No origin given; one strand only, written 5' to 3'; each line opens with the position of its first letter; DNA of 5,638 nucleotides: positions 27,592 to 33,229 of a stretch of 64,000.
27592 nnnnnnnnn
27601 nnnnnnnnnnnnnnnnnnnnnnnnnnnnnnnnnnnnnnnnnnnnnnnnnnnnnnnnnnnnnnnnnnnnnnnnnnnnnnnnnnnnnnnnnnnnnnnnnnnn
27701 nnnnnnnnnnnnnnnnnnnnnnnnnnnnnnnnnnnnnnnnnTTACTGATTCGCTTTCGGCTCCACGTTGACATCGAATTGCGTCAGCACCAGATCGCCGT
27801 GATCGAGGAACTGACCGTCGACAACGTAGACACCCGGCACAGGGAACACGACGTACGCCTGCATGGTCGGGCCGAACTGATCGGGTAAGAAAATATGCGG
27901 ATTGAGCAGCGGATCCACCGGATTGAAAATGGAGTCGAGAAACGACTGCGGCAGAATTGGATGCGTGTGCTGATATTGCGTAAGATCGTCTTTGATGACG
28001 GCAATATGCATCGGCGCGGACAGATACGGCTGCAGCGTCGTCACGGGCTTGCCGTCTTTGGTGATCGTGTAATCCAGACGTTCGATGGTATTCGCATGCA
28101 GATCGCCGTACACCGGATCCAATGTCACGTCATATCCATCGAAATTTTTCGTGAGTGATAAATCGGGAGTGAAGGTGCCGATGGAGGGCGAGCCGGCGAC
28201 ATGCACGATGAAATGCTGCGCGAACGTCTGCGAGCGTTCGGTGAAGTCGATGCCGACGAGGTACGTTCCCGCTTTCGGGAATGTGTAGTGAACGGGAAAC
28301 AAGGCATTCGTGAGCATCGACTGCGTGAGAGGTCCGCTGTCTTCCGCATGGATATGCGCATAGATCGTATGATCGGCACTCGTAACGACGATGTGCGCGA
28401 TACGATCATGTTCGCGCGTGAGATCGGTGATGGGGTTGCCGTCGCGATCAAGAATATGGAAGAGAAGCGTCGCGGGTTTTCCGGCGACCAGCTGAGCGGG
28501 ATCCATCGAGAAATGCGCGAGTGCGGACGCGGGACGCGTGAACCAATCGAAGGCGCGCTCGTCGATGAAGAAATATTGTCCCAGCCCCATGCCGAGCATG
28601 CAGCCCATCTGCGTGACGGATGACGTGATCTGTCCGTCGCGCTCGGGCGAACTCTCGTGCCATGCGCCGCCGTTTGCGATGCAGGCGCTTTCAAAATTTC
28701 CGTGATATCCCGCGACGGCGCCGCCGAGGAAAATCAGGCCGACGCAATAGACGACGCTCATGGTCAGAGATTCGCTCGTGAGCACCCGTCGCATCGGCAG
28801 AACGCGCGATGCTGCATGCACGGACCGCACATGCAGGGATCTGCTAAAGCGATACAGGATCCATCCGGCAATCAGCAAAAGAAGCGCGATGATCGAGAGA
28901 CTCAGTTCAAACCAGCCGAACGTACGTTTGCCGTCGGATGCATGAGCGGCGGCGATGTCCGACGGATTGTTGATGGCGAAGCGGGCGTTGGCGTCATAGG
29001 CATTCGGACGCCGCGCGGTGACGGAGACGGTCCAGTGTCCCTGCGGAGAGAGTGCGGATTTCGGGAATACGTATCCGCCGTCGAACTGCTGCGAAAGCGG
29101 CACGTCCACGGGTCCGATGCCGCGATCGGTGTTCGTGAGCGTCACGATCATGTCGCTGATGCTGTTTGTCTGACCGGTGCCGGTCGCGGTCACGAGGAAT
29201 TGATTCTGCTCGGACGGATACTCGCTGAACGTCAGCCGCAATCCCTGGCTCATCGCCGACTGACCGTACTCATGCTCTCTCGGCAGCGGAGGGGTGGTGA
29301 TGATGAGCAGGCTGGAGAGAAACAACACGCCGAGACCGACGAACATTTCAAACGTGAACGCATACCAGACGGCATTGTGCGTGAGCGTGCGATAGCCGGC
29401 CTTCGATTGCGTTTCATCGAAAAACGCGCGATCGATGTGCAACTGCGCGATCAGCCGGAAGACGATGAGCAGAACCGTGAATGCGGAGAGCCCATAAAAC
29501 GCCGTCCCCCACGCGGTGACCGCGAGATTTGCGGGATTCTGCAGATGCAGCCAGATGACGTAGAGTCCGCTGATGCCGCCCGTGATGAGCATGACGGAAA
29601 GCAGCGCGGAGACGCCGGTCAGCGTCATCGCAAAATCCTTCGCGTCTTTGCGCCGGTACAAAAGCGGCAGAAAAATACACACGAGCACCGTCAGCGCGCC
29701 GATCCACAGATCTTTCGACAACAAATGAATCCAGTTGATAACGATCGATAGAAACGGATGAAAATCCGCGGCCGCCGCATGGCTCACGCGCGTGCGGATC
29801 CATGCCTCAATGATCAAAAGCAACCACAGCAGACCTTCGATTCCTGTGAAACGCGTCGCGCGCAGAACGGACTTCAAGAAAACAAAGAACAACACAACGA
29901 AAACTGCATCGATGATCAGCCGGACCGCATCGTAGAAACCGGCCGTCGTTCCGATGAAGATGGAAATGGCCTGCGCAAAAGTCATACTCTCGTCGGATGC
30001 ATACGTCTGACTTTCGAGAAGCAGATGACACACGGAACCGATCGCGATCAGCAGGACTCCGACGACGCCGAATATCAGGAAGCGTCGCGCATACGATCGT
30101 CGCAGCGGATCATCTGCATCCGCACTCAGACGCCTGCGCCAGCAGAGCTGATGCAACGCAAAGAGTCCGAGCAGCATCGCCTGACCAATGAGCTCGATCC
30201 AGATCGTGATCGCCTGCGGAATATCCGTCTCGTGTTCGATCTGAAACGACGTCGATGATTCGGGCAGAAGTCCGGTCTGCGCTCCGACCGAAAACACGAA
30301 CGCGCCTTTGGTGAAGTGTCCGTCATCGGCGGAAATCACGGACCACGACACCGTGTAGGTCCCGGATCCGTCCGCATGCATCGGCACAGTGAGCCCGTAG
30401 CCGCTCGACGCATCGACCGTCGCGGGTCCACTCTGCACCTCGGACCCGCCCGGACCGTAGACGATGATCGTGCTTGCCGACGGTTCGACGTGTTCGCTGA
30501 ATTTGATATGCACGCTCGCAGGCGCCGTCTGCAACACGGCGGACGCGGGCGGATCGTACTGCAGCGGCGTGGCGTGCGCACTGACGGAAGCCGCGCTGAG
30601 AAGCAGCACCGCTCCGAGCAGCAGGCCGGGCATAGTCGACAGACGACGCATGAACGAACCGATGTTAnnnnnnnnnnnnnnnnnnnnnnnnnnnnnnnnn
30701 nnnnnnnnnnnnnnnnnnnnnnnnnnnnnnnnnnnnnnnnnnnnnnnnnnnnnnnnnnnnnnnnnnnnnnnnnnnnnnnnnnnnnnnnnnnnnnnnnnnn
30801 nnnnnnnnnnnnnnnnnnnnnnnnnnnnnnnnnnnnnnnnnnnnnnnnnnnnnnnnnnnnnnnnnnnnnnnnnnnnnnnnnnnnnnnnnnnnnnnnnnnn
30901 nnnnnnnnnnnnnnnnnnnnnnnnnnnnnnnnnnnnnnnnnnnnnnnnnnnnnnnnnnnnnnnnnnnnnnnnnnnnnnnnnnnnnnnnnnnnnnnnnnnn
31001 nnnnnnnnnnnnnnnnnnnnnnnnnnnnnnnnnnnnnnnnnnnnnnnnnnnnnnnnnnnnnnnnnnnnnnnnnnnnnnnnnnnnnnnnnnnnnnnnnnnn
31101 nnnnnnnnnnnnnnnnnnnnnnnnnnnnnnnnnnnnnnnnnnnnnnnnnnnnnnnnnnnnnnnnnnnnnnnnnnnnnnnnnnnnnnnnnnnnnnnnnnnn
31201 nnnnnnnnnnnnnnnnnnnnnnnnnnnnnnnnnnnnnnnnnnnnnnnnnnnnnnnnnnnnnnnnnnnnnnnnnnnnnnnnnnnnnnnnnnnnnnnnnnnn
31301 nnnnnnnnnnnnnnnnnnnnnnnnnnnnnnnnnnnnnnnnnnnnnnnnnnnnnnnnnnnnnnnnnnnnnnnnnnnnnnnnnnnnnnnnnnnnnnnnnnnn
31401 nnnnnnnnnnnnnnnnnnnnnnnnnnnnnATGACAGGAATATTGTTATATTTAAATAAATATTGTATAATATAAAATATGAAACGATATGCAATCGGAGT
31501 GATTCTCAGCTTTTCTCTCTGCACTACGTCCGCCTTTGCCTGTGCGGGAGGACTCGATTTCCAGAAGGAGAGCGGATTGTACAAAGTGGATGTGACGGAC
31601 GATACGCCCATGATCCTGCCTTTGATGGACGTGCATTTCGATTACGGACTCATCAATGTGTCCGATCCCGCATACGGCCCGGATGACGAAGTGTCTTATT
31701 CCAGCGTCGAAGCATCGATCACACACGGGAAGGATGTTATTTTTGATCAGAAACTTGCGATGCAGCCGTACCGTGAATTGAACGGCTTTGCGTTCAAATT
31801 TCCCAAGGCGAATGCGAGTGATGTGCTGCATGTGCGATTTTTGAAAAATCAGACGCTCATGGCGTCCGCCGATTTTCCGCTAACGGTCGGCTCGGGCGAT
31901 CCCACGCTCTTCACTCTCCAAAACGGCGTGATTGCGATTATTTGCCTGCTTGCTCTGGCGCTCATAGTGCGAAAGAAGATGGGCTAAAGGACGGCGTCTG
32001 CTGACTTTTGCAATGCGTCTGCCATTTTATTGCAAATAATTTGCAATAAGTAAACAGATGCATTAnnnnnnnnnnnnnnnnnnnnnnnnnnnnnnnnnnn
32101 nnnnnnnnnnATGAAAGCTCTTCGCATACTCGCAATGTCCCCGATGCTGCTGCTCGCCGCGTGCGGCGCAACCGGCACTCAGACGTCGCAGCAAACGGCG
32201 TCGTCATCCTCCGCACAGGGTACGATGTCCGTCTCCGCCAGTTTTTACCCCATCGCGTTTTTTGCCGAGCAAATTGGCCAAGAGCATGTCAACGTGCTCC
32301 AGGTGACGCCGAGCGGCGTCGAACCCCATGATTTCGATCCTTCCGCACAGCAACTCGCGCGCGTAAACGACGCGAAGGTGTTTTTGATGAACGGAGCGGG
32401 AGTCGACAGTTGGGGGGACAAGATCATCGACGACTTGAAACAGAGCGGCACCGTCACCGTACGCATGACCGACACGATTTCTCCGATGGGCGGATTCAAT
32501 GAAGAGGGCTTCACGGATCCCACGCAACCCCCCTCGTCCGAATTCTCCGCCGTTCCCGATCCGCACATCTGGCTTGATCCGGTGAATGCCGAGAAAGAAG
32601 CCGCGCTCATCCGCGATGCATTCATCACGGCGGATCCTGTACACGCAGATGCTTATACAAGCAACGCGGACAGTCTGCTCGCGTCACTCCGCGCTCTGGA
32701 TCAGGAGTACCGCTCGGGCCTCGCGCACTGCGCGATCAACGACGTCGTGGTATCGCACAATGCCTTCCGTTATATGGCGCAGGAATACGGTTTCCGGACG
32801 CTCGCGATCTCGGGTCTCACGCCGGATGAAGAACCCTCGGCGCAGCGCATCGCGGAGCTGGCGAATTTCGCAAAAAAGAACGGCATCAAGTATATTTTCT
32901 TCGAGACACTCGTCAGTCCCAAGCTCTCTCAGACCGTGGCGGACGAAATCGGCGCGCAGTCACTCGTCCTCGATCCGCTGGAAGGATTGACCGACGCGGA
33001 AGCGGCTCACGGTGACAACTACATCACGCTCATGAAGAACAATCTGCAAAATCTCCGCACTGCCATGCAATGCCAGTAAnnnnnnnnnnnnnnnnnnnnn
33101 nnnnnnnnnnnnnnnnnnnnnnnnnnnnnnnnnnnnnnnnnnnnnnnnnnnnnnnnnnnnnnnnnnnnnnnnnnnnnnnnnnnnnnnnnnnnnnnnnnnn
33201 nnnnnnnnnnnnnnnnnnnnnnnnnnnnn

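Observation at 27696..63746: G-free, C/U-rich leaders replace Shine-Dalgarno sequences upstream of many start codons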

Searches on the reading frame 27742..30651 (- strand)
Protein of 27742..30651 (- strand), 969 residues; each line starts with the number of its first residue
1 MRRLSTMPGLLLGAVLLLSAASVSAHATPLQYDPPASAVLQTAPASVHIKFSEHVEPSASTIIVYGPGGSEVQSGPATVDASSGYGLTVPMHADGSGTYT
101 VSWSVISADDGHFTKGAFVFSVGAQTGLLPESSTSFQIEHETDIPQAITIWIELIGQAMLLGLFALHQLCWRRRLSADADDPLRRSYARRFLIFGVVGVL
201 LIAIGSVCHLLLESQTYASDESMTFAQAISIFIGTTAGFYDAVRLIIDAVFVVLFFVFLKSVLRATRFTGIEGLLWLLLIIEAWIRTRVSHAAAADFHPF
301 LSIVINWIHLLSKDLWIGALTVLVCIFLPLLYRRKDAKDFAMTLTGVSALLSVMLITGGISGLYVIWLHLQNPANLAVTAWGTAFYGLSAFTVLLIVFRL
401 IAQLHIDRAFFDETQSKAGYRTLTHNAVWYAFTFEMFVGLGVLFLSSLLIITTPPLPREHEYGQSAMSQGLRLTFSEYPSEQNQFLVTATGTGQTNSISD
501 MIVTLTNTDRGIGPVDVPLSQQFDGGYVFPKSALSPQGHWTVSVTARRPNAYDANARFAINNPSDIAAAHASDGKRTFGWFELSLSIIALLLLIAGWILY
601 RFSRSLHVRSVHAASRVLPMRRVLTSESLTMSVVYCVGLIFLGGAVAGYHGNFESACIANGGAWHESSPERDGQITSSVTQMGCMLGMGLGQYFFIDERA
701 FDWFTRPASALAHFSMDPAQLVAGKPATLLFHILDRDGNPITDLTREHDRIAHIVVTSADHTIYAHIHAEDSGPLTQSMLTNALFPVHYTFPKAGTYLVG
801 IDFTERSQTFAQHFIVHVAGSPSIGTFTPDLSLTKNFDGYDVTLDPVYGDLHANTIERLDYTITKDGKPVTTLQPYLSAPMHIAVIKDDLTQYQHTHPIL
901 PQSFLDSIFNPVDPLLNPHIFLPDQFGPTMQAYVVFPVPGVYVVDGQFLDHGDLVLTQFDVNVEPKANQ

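Call 8: search_protein_families(library=pfam, proteins=[window:27742-30651:-])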
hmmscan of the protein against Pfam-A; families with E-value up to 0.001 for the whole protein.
window:27742-30651:- (969 aa): 1 family
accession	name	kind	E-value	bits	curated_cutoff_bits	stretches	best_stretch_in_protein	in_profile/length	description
PF04234.18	CopC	-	1.5e-20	74.4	23.3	1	26-122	1-92/92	CopC domain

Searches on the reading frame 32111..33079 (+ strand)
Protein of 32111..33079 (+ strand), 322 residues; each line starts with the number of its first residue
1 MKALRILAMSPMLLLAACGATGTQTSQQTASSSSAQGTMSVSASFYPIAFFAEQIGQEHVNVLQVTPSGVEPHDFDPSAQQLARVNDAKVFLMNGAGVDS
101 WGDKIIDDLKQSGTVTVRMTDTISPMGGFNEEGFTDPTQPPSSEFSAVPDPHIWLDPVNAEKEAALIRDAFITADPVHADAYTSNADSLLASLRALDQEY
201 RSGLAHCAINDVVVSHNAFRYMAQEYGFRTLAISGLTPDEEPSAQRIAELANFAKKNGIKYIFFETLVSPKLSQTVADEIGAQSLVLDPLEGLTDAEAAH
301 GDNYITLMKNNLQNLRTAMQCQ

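Call 8: search_protein_families(library=pfam, proteins=[window:32111-33079:+])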
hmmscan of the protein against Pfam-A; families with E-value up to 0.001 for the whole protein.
window:32111-33079:+ (322 aa): 1 family
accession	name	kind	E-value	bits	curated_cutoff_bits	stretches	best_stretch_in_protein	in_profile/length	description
PF01297.22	ZnuA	-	6.8e-80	268.8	29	1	41-318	1-263/263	Zinc-uptake complex component A periplasmic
